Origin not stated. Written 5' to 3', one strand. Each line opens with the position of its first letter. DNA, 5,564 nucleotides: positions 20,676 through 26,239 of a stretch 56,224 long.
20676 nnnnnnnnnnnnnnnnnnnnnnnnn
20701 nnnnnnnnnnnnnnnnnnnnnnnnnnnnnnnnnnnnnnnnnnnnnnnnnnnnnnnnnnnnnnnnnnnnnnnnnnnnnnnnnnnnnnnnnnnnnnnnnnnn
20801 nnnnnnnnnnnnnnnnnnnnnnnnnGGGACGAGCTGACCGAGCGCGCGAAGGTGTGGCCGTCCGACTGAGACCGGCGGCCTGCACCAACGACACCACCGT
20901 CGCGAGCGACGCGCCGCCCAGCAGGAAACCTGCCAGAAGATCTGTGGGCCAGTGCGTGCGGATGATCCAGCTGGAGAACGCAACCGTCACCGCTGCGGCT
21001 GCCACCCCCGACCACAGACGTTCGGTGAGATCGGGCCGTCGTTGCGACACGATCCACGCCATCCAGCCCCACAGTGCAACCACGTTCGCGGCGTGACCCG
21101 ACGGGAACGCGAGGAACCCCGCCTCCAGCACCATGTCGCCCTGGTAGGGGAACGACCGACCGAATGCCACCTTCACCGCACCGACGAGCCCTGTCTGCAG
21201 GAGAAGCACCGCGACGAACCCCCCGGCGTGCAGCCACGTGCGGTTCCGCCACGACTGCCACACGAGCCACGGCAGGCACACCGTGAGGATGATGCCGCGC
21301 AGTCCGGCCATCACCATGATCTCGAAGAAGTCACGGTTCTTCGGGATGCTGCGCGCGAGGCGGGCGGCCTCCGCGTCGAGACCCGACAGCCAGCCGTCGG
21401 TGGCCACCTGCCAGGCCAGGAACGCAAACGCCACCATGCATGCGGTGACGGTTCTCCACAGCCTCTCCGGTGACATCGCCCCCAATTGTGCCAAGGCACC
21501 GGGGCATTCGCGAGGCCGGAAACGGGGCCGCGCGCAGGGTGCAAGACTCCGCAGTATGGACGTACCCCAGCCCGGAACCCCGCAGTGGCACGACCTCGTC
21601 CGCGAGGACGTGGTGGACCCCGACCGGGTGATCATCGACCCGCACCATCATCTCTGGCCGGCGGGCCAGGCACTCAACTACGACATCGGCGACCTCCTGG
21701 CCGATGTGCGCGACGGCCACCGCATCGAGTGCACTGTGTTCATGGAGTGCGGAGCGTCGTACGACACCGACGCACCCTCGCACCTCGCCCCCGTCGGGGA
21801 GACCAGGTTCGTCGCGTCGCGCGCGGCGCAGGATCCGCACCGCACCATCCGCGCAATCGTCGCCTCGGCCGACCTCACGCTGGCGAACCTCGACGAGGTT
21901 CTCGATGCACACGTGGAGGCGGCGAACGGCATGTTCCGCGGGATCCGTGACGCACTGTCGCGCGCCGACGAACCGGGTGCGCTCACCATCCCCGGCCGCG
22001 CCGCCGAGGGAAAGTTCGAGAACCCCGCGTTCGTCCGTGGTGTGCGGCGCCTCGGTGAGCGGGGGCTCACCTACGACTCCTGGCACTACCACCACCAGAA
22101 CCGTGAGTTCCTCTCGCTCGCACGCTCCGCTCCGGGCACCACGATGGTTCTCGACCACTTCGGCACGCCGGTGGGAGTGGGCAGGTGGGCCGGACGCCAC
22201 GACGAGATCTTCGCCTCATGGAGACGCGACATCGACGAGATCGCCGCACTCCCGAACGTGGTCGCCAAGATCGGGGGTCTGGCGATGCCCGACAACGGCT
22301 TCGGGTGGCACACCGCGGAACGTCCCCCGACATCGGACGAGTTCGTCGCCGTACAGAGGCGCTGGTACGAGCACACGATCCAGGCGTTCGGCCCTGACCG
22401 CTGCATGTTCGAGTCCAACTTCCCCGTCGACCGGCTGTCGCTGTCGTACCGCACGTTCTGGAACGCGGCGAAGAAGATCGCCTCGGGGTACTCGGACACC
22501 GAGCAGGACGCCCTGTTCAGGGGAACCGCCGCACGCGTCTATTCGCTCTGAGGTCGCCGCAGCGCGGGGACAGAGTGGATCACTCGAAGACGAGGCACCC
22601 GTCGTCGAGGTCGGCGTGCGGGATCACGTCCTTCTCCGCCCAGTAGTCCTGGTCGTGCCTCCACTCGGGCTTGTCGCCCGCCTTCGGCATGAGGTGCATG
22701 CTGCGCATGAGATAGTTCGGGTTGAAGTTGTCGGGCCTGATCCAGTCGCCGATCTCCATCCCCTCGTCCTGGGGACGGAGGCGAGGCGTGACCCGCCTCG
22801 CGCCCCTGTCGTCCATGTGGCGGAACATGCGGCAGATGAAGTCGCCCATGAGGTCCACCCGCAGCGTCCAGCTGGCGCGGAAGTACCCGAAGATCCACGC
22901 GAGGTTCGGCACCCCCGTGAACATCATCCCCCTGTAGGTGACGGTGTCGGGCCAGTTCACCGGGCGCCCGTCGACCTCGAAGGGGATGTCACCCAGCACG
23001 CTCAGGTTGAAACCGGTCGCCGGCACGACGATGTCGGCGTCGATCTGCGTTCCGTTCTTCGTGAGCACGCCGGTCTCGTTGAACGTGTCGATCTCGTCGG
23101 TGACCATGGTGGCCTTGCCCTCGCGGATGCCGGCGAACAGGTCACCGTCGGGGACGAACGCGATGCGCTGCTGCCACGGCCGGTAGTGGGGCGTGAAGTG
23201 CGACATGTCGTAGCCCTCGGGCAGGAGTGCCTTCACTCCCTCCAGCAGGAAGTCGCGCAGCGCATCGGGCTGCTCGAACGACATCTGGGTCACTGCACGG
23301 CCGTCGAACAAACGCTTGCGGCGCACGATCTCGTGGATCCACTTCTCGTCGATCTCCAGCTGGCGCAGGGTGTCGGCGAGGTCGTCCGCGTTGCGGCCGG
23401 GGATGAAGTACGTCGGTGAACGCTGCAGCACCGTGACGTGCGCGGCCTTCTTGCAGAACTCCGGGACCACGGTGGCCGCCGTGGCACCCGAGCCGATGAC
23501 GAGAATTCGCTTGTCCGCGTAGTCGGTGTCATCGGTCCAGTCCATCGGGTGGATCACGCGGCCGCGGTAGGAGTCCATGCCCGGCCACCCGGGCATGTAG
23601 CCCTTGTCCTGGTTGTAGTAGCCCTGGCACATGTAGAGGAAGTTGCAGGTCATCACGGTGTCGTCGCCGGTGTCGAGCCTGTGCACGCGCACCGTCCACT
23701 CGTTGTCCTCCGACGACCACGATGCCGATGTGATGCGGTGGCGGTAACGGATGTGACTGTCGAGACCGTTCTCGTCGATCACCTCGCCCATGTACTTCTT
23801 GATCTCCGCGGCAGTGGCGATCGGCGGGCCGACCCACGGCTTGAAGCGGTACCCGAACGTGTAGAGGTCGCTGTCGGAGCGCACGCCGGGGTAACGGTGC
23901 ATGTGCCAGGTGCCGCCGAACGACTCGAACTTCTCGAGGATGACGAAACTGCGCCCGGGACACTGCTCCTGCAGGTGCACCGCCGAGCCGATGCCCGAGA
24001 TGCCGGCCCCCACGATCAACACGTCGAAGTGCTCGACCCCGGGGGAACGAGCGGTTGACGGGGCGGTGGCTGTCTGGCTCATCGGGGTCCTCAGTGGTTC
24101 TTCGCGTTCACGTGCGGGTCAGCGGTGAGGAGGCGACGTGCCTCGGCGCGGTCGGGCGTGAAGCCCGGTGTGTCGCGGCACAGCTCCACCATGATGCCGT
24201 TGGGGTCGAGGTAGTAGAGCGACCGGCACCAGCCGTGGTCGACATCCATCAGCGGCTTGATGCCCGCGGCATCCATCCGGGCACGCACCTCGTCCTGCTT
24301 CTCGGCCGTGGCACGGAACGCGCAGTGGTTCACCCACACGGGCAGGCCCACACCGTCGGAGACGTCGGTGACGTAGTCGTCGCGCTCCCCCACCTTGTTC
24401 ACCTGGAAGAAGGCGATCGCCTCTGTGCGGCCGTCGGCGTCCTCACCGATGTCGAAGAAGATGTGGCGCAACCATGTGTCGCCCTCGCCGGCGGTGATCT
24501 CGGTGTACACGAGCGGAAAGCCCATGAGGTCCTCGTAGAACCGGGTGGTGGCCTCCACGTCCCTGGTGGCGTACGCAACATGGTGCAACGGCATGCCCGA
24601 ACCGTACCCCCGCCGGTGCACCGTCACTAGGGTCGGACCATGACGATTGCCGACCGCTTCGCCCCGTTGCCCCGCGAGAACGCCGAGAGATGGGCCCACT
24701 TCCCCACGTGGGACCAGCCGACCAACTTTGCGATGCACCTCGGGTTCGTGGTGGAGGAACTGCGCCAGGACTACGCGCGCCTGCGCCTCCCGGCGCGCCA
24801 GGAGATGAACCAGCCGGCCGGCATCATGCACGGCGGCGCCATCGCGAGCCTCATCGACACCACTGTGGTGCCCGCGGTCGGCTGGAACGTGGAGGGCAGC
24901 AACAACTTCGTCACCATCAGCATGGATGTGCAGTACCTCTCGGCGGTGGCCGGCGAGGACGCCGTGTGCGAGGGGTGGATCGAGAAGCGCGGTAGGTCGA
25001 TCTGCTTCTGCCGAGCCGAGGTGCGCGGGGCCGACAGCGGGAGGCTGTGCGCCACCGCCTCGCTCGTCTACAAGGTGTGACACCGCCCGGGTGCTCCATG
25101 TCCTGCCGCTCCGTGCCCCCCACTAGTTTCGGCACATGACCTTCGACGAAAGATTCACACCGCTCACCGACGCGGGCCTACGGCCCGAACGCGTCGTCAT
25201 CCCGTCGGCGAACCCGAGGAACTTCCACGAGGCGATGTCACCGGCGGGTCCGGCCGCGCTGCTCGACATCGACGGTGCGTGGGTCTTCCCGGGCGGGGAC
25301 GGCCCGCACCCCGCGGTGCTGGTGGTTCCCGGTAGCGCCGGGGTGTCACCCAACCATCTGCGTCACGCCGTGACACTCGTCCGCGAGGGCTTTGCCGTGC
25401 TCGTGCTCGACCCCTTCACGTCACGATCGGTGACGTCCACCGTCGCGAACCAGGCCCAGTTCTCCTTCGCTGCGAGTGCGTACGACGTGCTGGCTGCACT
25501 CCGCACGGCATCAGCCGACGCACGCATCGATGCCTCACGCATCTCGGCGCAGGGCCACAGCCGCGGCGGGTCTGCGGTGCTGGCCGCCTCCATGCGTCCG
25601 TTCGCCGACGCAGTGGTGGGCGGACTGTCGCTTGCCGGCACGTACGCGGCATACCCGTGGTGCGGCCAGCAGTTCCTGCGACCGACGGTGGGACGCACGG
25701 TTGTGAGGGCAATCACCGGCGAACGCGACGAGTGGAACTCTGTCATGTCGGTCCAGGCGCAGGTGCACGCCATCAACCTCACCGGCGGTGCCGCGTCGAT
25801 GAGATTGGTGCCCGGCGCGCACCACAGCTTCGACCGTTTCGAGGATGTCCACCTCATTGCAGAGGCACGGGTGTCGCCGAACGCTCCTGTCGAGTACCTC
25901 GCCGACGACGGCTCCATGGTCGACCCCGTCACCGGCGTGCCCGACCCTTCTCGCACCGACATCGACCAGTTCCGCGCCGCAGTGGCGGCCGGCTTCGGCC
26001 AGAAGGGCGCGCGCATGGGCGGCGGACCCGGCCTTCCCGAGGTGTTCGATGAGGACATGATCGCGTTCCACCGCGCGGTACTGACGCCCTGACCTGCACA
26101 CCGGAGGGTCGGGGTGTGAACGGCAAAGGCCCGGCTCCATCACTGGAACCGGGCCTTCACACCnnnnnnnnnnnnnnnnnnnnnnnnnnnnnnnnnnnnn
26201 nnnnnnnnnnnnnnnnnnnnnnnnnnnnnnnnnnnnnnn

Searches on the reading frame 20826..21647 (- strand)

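Call 18: search_protein_families(library=pfam, proteins=[window:20826-21647:-], max_evalue=0.0001)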
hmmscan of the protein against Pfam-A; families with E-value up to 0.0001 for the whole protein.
window:20826-21647:- (274 aa): 1 family
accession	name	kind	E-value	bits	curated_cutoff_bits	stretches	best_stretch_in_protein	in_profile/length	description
PF01569.27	PAP2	-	3.1e-14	53.3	27.2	1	144-257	5-127/130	PAP2 superfamily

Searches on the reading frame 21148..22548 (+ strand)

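Call 18: search_protein_families(library=pfam, proteins=[window:21148-22548:+], max_evalue=0.0001)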
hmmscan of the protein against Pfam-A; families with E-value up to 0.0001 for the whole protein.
window:21148-22548:+ (467 aa): 1 family
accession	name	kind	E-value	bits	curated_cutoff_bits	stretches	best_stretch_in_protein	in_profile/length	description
PF04909.20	Amidohydro_2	-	1e-27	98.1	26.4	1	163-467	1-289/289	Amidohydrolase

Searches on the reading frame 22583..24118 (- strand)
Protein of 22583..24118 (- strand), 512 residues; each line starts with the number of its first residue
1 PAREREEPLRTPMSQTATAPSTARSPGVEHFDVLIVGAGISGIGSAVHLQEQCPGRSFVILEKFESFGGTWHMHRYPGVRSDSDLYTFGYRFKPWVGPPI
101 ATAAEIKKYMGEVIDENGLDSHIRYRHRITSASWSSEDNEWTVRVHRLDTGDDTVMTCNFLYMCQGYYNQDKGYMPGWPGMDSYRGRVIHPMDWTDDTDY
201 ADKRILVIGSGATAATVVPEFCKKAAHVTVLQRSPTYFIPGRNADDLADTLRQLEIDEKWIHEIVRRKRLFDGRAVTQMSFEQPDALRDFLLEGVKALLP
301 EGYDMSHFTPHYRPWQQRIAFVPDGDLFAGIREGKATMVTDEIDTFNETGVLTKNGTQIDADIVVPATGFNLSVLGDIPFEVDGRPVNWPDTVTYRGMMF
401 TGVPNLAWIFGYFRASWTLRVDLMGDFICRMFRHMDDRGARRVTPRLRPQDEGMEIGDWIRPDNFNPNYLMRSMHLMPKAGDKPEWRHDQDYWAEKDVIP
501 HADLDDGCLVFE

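Call 18: search_protein_families(library=pfam, proteins=[window:22583-24118:-], max_evalue=0.0001)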
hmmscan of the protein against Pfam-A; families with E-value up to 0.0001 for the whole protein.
window:22583-24118:- (512 aa): 8 families
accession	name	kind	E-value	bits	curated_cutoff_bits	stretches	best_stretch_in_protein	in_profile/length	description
PF00743.25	FMO-like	-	2.6e-15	56.3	22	1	104-239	84-220/532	Flavin-binding monooxygenase-like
PF07992.20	Pyr_redox_2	-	2.1e-10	40.9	26.1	1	31-264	1-206/291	Pyridine nucleotide-disulphide oxidoreductase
PF13738.12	Pyr_redox_3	-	2.5e-10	40.5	30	1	34-235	1-197/305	Pyridine nucleotide-disulphide oxidoreductase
PF13434.12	Lys_Orn_oxgnase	-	5.2e-09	36.1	21.3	1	117-235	106-223/339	L-lysine 6-monooxygenase/L-ornithine 5-monooxygenase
PF13450.12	NAD_binding_8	-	6.3e-09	36.4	21.9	1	35-82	1-46/68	NAD(P)-binding Rossmann-like domain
PF01266.30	DAO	-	1.9e-08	34.6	27.9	1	32-70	1-38/353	FAD dependent oxidoreductase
PF01946.23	Thi4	-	2.5e-05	24.1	26.2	0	31-71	18-58/235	Thi4 family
PF01488.26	Shikimate_DH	-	7.1e-05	23.4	24.3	0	199-254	9-59/138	Shikimate / quinate 5-dehydrogenase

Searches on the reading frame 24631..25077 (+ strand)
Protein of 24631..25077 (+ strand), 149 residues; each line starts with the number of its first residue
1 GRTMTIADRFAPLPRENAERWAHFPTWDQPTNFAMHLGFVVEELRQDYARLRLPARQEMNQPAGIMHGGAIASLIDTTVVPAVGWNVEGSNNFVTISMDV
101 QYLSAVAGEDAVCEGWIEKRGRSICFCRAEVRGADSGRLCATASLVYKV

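Call 18: search_protein_families(library=pfam, proteins=[window:24631-25077:+], max_evalue=0.0001)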
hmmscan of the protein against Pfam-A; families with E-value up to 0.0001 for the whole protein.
window:24631-25077:+ (149 aa): 3 families
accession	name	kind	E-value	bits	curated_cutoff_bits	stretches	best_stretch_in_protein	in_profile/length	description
PF03061.28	4HBT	-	1.1e-10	42.1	20.6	1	64-138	2-77/79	Thioesterase superfamily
PF13622.12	4HBT_3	-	7.1e-08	33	24.3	1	59-145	5-80/83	Acyl-CoA thioesterase N-terminal domain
PF14539.12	DUF4442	-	1.4e-05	25.8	25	1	38-108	20-90/132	Domain of unknown function (DUF4442)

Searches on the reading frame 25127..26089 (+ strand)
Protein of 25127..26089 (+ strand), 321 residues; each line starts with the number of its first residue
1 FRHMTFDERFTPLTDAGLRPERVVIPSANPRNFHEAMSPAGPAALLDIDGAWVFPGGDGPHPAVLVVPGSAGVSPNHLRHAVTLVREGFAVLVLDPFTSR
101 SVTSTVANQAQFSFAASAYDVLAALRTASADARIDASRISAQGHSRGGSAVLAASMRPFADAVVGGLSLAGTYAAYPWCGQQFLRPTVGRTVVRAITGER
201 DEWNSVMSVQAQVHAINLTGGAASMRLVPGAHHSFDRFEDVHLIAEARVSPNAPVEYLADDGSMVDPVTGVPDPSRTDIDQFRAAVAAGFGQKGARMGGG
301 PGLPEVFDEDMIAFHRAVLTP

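Call 18: search_protein_families(library=pfam, proteins=[window:25127-26089:+], max_evalue=0.0001)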
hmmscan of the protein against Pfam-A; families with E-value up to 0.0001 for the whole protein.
window:25127-26089:+ (321 aa): 2 families
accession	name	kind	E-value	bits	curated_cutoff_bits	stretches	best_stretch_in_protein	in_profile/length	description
PF01738.24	DLH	-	4.3e-07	30.2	21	1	53-237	6-190/217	Dienelactone hydrolase family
PF12740.14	PETase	-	5.1e-06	26.5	28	1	62-162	55-151/263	PET hydrolase-like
